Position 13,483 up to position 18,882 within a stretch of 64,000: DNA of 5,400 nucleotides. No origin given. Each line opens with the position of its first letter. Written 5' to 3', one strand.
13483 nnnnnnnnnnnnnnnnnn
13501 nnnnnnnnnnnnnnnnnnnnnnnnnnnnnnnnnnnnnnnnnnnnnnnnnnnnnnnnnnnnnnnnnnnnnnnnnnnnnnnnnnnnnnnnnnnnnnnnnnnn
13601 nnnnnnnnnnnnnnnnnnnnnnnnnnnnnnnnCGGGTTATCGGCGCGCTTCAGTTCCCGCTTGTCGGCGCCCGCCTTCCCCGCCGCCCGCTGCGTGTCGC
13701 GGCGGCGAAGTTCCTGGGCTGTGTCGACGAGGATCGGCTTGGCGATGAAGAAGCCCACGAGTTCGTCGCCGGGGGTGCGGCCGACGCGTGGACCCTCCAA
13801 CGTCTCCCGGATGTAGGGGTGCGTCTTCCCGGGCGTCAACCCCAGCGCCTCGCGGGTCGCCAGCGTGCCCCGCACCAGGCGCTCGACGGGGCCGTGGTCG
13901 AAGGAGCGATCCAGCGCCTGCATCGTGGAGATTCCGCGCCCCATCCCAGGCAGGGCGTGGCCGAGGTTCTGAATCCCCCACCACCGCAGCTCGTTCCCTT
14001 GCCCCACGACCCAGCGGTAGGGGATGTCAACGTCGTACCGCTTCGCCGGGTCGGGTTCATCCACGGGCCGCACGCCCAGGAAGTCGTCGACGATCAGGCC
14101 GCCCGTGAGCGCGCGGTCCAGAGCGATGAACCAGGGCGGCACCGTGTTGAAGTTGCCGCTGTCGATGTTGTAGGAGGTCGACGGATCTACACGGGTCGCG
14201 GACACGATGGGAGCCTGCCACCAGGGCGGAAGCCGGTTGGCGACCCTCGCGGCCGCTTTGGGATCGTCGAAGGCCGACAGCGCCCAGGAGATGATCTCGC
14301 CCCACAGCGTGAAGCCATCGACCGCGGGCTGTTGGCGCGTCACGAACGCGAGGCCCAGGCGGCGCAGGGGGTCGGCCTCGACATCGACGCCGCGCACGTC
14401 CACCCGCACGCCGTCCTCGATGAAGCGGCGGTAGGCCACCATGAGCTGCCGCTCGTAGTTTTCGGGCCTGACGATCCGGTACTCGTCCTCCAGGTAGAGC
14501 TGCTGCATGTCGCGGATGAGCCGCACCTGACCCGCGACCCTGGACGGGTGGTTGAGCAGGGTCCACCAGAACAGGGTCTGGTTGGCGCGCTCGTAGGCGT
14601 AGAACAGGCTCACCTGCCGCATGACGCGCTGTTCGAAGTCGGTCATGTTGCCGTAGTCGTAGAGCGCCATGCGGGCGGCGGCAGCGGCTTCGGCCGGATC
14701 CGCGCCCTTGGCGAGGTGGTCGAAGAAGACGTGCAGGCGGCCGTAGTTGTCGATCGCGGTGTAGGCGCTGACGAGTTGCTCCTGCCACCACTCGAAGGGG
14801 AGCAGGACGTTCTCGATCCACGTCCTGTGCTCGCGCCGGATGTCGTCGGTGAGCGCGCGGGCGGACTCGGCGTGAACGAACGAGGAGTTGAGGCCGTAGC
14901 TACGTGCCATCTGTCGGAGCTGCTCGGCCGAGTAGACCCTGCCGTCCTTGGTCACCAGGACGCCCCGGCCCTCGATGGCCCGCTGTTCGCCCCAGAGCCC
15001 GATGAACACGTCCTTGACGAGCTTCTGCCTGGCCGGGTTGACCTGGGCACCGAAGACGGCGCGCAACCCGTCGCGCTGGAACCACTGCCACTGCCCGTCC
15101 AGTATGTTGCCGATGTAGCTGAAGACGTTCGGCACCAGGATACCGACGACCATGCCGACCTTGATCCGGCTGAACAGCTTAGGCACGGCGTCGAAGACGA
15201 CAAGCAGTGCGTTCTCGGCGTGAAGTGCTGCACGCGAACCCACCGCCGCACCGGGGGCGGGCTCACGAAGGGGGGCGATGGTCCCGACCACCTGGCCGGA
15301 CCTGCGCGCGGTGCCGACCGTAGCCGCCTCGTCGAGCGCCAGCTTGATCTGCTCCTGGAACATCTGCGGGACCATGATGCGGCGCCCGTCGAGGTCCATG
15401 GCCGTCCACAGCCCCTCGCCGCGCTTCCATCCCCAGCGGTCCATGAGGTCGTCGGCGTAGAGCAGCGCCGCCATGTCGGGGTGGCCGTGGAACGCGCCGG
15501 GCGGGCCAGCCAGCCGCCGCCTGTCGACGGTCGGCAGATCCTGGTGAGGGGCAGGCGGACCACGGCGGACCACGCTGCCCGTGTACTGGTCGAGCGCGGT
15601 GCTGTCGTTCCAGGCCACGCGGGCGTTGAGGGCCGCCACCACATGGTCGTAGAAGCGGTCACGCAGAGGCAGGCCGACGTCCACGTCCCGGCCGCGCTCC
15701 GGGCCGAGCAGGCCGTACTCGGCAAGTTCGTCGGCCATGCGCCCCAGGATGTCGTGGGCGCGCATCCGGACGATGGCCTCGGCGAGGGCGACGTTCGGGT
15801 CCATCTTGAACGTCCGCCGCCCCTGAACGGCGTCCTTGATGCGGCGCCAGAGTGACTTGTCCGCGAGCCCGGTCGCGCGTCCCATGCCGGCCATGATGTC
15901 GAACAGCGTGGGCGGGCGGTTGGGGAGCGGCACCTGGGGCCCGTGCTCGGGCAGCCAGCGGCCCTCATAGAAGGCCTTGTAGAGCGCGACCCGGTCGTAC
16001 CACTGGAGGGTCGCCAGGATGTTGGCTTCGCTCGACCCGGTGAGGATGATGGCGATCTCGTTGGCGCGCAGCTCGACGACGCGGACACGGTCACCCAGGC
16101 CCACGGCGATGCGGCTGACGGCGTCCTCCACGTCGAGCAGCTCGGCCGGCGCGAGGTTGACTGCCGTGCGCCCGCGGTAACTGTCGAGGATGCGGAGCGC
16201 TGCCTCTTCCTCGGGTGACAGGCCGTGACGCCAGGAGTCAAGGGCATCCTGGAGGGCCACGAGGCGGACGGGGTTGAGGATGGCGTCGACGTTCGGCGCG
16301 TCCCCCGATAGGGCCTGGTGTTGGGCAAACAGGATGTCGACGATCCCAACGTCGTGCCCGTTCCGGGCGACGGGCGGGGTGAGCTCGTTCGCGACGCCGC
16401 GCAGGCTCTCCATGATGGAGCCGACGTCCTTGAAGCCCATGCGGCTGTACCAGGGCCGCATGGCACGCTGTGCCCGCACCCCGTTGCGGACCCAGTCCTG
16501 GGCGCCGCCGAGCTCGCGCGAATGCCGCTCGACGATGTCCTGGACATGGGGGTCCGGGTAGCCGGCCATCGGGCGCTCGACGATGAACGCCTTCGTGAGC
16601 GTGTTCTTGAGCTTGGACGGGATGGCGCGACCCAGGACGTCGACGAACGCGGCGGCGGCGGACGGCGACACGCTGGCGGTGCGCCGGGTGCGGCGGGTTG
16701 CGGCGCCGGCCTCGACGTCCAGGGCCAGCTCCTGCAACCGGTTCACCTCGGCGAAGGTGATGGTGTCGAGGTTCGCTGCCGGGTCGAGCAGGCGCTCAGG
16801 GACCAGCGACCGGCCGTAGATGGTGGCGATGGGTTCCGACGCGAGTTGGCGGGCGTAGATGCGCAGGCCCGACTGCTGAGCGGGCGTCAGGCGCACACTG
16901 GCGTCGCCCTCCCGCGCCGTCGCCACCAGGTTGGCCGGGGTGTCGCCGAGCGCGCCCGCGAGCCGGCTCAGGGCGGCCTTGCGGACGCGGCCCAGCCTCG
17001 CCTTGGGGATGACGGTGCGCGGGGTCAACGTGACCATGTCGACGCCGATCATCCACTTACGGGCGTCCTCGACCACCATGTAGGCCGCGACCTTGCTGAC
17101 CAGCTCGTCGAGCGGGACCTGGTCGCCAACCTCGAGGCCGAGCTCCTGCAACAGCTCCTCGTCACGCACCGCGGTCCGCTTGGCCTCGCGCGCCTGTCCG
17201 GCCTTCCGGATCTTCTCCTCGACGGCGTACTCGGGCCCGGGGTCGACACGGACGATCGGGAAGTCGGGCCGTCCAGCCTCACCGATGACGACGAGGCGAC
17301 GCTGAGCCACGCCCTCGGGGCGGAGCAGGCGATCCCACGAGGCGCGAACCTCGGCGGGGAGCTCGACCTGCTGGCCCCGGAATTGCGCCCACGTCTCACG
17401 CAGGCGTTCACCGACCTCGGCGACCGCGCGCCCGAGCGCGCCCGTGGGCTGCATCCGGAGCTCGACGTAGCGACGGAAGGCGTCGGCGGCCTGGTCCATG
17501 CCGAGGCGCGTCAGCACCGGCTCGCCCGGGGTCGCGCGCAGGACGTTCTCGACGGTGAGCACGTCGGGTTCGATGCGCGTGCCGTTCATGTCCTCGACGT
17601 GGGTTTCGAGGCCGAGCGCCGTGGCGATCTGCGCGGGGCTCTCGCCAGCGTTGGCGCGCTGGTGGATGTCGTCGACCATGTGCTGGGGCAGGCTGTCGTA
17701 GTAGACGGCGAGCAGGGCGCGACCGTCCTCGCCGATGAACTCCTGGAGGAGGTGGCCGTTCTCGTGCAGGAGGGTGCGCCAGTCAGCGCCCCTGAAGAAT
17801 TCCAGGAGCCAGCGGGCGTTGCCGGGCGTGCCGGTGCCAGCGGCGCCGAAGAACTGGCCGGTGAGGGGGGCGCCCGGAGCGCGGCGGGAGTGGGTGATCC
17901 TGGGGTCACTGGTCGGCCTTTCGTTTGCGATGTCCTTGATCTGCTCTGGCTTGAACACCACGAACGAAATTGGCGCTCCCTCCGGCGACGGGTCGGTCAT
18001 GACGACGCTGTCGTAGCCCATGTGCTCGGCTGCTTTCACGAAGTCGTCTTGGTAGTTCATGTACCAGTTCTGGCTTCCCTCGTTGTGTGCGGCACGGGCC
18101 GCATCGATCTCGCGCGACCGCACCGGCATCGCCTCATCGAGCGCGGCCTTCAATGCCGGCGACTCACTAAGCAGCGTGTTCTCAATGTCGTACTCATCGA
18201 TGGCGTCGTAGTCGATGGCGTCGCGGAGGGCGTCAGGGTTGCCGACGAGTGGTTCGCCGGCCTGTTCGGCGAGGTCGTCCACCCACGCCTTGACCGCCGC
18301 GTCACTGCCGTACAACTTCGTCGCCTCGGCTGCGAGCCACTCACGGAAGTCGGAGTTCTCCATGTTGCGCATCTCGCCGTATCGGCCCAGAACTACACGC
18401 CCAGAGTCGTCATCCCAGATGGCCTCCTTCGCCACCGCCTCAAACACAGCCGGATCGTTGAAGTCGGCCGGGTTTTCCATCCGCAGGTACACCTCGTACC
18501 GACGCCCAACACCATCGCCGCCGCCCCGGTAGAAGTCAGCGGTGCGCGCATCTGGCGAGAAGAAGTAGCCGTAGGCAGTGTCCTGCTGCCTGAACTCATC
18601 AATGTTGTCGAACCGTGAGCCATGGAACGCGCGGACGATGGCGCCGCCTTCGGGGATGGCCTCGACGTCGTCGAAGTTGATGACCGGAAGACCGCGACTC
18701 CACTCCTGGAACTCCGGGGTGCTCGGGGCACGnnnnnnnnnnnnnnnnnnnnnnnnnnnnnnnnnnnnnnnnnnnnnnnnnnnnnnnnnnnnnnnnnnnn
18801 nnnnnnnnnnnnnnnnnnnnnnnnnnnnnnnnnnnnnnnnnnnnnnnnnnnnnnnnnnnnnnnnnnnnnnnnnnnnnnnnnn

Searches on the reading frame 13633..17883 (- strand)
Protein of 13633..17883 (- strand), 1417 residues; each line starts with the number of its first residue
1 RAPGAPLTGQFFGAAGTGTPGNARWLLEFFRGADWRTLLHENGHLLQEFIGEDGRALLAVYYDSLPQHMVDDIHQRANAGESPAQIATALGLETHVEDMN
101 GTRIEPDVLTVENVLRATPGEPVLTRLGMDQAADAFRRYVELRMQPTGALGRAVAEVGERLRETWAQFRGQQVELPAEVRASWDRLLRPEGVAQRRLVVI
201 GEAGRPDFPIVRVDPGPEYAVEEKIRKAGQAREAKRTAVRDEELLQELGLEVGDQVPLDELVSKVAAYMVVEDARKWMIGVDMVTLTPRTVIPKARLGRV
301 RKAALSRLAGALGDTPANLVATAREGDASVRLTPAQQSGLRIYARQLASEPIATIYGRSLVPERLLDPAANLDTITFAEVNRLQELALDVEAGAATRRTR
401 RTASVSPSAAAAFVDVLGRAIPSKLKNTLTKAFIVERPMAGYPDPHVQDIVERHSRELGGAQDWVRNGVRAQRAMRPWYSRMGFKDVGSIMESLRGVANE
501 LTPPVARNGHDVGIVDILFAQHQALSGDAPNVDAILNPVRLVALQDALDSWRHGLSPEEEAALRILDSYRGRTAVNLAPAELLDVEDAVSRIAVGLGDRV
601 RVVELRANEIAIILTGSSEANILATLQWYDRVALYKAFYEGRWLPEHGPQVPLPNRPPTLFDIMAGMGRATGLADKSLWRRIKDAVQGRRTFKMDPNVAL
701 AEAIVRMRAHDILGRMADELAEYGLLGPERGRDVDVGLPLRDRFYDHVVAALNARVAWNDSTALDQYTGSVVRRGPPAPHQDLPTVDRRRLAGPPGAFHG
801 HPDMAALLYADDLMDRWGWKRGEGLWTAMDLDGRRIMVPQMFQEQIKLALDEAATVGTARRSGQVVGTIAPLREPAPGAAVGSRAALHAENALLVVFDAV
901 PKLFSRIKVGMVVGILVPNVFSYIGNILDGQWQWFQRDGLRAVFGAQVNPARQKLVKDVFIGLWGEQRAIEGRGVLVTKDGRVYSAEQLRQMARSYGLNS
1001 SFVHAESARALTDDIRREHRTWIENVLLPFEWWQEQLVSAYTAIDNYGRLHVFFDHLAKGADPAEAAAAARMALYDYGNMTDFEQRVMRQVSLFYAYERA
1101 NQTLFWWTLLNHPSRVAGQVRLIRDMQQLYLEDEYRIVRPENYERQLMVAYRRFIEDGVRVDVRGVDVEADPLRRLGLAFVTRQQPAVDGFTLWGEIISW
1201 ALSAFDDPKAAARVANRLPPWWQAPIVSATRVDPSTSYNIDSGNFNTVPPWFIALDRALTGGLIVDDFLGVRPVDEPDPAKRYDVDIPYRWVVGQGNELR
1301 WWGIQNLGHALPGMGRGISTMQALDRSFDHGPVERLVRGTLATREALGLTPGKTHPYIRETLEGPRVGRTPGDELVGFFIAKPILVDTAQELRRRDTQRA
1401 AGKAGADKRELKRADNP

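Call 57: search_protein_families(library=pfam, proteins=[window:13633-17883:-], max_evalue=1)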
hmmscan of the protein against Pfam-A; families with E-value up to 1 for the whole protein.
window:13633-17883:- (1417 aa): 0 families

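Call 67: search_dna_similar(query=window:13633-17883:-, collection=phages, mode=protein, max_rows=12, max_evalue=0.001)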
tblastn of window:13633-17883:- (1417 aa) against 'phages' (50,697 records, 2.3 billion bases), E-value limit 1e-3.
No match.

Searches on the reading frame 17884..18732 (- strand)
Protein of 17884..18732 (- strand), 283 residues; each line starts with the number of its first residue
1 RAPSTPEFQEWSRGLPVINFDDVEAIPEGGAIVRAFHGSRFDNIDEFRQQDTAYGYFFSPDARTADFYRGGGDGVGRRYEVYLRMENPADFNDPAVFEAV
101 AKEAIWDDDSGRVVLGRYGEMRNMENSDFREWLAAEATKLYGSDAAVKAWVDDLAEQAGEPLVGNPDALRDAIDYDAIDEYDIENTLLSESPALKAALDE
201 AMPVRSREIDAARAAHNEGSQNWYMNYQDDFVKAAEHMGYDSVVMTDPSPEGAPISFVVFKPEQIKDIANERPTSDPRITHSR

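Call 57: search_protein_families(library=pfam, proteins=[window:17884-18732:-], max_evalue=1)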
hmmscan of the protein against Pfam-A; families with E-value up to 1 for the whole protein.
window:17884-18732:- (283 aa): 2 families
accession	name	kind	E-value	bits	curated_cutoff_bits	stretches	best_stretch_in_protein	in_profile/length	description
PF18760.7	ART-PolyVal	-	5e-16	60.2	31.2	2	30-111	4-86/140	ADP-Ribosyltransferase in polyvalent proteins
PF19409.5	Thiopep_pre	-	0.019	15.2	23.5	1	14-31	1-18/36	Thiopeptide-type bacteriocin precursor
